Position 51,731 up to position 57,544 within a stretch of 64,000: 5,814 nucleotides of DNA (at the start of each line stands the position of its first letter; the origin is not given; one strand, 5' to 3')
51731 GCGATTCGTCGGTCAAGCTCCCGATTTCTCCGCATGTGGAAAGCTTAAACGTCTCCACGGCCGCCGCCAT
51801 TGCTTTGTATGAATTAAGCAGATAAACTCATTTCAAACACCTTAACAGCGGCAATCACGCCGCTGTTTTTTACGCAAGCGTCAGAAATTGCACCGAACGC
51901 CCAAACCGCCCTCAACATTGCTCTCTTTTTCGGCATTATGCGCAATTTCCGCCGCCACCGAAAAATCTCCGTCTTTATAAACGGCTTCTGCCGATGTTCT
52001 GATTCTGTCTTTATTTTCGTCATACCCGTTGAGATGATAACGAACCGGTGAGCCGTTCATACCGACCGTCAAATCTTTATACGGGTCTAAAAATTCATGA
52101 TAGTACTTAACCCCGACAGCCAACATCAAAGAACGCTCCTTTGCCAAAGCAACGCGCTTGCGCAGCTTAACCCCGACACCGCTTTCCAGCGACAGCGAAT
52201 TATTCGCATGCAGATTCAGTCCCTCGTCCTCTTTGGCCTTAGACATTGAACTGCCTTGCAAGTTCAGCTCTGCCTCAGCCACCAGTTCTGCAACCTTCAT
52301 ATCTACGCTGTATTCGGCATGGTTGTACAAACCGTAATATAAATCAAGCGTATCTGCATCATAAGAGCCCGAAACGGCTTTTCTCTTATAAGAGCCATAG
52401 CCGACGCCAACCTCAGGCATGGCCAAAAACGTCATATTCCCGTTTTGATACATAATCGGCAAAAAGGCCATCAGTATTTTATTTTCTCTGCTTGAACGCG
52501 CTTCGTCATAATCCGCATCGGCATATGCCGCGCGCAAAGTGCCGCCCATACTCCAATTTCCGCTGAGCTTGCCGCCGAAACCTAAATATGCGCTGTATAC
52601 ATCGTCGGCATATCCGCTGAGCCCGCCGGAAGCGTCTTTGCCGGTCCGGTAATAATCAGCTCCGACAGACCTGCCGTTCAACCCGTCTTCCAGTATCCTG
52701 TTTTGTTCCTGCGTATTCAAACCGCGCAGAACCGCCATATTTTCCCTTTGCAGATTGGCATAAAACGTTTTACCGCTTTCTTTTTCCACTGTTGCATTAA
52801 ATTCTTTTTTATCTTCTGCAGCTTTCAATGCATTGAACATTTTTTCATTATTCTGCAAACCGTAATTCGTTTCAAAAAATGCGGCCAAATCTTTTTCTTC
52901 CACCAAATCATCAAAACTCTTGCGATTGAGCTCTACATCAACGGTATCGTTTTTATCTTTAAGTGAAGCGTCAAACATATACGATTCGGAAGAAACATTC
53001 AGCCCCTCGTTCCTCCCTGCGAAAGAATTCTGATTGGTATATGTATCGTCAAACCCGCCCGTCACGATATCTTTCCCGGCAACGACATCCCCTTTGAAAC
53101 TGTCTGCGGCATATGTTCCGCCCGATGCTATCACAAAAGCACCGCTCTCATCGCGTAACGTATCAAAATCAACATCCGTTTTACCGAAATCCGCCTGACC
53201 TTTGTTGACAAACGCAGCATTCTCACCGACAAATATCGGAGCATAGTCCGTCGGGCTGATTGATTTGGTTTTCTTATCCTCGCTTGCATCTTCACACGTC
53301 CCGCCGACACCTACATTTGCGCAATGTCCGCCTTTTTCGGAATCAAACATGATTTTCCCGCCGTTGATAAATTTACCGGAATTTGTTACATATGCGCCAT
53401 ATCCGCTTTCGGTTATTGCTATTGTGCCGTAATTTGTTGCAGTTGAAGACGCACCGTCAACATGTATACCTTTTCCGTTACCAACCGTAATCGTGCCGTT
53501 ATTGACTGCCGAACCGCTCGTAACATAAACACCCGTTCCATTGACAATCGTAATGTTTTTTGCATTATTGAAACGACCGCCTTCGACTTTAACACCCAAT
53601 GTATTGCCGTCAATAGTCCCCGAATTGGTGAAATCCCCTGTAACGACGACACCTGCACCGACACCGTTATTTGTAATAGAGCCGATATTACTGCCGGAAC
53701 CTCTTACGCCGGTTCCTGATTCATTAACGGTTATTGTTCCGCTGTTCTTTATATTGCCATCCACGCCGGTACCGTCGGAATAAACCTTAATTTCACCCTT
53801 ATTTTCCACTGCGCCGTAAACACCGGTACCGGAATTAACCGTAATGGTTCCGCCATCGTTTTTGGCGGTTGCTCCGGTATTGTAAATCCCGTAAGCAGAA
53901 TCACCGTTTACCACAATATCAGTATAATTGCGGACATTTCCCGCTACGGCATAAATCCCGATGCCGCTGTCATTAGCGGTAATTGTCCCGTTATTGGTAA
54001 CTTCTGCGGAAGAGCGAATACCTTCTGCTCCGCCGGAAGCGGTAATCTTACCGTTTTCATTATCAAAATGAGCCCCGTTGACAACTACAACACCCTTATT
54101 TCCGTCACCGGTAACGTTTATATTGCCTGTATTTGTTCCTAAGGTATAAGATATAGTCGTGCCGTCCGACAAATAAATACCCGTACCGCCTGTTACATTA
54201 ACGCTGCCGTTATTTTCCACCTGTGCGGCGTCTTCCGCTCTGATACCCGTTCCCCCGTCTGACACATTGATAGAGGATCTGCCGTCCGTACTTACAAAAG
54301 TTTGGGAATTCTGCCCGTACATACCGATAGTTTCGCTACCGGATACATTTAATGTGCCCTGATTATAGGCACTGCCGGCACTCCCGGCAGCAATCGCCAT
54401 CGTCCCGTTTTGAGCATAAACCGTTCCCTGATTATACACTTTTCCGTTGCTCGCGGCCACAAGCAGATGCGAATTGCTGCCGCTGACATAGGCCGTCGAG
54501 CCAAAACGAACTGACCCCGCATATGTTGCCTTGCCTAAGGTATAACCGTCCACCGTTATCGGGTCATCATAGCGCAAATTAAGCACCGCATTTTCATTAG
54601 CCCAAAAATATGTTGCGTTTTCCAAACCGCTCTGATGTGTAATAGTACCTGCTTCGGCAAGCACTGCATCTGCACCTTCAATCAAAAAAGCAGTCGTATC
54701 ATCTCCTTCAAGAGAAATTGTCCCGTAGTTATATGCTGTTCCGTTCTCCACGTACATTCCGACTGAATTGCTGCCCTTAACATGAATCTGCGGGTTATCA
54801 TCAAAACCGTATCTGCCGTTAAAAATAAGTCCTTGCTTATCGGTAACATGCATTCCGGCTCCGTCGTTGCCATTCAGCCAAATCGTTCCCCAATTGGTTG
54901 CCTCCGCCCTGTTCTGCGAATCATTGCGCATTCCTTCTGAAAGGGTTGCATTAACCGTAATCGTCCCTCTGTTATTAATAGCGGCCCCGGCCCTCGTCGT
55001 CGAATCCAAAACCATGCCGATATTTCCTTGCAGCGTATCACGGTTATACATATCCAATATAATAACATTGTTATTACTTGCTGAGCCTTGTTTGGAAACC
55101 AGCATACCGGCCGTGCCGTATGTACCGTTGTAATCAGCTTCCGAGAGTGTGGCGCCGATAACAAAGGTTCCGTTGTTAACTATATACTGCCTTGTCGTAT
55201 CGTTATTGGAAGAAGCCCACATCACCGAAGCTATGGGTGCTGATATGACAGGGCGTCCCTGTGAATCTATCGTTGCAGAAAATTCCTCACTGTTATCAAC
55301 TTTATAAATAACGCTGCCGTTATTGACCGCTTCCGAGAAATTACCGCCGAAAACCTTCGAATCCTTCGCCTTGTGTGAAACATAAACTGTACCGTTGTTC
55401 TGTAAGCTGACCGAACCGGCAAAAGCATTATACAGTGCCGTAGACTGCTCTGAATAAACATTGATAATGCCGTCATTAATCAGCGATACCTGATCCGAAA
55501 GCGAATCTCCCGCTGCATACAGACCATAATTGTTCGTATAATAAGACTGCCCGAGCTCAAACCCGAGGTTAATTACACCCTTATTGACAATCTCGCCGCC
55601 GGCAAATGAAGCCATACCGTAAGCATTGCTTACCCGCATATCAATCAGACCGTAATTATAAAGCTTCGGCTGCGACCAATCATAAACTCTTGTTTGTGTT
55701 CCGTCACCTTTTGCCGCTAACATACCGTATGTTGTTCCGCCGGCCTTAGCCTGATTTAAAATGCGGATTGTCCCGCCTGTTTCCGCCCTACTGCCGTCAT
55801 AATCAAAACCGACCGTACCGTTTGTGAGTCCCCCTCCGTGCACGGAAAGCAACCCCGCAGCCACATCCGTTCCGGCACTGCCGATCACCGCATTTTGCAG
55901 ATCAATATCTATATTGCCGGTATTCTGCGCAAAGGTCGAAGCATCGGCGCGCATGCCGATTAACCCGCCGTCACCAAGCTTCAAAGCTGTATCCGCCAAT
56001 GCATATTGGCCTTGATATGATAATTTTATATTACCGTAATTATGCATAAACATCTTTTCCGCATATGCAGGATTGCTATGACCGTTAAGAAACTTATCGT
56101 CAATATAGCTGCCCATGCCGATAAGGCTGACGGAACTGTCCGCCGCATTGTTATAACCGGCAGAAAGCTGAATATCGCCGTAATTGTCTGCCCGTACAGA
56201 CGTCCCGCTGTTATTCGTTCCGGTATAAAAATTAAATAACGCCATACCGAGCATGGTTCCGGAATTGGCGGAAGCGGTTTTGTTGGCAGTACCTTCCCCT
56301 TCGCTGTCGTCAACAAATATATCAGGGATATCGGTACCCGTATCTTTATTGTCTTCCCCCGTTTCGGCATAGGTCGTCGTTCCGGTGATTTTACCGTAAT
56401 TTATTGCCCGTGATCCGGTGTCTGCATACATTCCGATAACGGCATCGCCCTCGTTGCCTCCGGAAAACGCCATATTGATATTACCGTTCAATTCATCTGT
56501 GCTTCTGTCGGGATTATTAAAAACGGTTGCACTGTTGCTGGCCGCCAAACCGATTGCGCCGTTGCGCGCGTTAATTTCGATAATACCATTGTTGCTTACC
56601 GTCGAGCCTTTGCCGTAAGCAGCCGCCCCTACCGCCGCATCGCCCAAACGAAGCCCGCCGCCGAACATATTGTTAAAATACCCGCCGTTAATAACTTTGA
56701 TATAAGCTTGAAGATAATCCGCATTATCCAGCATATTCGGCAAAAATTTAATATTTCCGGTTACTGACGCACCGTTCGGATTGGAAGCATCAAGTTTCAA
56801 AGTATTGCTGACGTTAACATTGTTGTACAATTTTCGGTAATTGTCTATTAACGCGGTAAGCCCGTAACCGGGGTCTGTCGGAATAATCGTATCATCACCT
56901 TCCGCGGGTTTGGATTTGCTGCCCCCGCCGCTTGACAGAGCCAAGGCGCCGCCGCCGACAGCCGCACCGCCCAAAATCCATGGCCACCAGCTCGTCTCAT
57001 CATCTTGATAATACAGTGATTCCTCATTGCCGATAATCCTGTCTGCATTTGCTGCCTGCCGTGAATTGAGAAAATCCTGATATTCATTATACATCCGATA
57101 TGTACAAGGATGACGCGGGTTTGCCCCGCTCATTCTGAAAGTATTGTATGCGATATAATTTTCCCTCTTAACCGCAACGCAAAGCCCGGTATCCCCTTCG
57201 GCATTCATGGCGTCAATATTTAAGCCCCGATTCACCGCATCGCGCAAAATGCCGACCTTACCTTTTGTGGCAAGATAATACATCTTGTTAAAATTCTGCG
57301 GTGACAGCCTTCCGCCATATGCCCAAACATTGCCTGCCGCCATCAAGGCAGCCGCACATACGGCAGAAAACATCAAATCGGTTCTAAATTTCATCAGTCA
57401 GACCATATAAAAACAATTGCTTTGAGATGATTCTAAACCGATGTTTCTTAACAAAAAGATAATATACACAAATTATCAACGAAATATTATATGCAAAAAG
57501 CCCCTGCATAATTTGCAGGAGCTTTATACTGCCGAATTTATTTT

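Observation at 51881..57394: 1837-aa Gly/Asn/Thr-rich giant autotransporter sharing the same N-terminal ankyrin + hydrophobic Gly/Ala module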

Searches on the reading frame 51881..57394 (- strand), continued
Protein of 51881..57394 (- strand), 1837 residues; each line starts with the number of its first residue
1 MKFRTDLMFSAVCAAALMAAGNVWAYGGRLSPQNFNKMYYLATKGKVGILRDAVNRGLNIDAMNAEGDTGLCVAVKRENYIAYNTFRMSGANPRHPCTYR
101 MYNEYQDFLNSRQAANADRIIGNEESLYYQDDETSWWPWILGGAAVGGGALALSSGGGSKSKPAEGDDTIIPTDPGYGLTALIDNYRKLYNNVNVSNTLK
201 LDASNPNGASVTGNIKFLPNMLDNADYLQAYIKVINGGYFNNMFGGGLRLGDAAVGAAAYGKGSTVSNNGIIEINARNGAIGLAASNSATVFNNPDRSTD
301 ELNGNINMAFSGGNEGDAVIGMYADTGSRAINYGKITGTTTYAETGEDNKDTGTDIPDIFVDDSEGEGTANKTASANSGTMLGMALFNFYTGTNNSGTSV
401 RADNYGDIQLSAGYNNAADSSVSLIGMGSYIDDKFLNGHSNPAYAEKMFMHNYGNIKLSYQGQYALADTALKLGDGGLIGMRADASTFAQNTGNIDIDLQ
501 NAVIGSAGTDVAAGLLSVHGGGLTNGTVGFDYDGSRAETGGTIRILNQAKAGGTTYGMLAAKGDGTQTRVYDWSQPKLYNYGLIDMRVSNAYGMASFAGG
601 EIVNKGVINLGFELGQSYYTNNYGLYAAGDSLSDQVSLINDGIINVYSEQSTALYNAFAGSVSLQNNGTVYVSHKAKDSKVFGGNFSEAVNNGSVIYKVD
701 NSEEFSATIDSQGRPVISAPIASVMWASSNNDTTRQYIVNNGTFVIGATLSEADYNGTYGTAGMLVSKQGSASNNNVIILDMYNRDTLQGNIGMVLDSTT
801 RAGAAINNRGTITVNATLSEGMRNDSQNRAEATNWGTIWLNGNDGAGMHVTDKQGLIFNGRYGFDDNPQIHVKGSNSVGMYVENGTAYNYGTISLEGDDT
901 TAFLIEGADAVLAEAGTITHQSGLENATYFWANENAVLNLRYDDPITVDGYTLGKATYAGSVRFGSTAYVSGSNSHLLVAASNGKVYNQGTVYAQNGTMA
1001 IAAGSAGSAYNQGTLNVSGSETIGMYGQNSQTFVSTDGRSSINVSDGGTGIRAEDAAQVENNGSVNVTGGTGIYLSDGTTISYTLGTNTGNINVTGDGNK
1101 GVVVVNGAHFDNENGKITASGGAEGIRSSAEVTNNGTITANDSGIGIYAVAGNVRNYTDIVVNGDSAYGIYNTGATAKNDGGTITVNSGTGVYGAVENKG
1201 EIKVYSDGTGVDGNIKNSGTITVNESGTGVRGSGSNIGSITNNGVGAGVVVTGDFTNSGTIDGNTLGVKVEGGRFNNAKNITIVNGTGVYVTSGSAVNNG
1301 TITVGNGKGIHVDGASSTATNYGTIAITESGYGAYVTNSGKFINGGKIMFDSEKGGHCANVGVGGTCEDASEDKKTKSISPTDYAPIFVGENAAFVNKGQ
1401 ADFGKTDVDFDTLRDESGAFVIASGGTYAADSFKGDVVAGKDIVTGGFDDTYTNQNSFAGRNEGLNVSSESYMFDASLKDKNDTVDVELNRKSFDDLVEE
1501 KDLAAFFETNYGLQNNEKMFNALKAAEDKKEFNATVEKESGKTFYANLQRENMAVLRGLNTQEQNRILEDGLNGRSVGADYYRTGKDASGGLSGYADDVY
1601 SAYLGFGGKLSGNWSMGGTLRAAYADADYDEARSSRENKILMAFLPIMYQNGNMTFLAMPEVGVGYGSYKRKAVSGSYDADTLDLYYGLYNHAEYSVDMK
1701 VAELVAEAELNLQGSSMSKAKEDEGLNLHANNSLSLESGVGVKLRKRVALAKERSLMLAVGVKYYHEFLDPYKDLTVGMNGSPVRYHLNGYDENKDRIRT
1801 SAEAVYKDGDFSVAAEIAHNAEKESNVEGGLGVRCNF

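Call 24: find_encoding_contigs(protein=window:51881-57394:-, flank=10000, max_places=3)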
Protein window:51881-57394:- (1837 aa): 2 contigs read that carry it; 1 place shown.
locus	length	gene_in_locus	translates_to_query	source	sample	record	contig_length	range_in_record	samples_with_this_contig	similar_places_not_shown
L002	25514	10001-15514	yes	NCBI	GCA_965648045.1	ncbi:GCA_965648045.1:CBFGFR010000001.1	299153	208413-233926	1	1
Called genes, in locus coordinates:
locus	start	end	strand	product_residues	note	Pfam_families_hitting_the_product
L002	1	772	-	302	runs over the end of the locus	PF01832:Glucosaminidase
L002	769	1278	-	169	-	PF01106:NifU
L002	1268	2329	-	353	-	PF10095:DUF2333 (faint)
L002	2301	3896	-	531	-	PF03023:MurJ, PF01554:MatE (weak)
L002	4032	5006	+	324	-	PF00535:Glycos_transf_2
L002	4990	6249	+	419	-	PF07690:MFS_1, PF13000:Acatn, PF07690:MFS_1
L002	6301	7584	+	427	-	PF13599:Pentapeptide_4 (weak), PF25296:Decapeptide (weak), PF00805:Pentapeptide, PF13576:Pentapeptide_3 (weak), PF13599:Pentapeptide_4 (weak), PF00805:Pentapeptide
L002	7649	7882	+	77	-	-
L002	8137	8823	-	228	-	PF00072:Response_reg, PF00486:Trans_reg_C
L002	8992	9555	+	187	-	PF00081:Sod_Fe_N, PF02777:Sod_Fe_C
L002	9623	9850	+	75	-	-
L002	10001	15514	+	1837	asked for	PF27415:BigA_4th (weak), PF27417:BigA_3rd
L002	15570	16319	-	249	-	PF08032:SpoU_sub_bind, PF00588:SpoU_methylase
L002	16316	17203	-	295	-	PF13580:SIS_2, PF22198:GKRP_SIS_2 (faint), PF22645:GKRP_SIS_N, PF01380:SIS, PF20741:GKRP-like_C (weak)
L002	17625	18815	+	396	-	PF00009:GTP_EFTU, PF03144:GTP_EFTU_D2, PF03143:GTP_EFTU_D3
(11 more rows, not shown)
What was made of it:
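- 51881..57394 (-): Complete gene for the 1837-aa type Va autotransporter (stop codon 51881-51883). The identical protein is called on NCBI MAG GCA_965648045.1, contig CBFGFR010000001.1 (call 24).
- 52916..56869 (-): Passenger, aa 176-1493: BigA-type beta-helix with degenerate 19-21-aa N-x-G-x-I rungs, and a closely spaced Cys pair at 1358/1367. Precomputed Pfam hits BigA_3rd and BigA_4th (weak) (call 24).
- On BigA-type passenger (Pfam BigA_3rd PF27417, BigA_4th PF27415): Precomputed hits: BigA_3rd unmarked (E <= 1e-5) and BigA_4th weak (call 24).
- Closest known: Salmonella BigA / AIDA-I-type classical. Same: Precomputed Pfam BigA_3rd and BigA_4th hits on the passenger (call 24).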

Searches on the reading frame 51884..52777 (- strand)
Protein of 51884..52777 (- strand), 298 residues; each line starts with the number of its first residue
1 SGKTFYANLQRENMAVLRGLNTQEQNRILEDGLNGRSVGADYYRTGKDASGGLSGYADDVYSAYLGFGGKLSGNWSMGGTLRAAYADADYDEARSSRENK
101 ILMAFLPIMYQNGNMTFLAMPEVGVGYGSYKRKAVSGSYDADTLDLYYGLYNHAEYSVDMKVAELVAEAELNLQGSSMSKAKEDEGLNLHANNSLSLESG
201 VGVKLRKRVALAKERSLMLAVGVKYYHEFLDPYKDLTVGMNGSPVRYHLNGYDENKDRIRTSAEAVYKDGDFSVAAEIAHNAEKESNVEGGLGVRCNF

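Call 57: search_protein_families(library=pfam, proteins=[window:51884-52777:-], max_evalue=10)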
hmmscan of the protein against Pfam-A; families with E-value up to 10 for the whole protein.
window:51884-52777:- (298 aa): 2 families
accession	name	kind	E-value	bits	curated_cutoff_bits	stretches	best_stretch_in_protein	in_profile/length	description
PF03797.25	Autotransporter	-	1.8e-17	64.4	26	1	43-268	7-243/255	Autotransporter beta-domain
PF14905.12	OMP_b-brl_3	-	0.028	13.9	27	1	56-100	110-154/408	Outer membrane protein beta-barrel family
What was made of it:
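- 51884..52675 (-): 12-stranded outer-membrane beta-barrel (translocator), aa 1574-1837, ending ...GVRCNF. PF03797 E 1.8e-17, 64.4 bits against a cut-off of 26, on the isolated fragment (call 57).
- On Type Va (classical) autotransporter: PF03797 at E 1.8e-17, 64.4 bits (cut-off 26), on aa 1540-1837 scanned alone (call 57).
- Autotransporter identity: calls 57 (PF03797 at 64 bits), 32 (AF2 pLDDT 87, pTM 0.77), 34 (18 top PDB hits are autotransporters) and 24 (BigA_3rd / BigA_4th).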
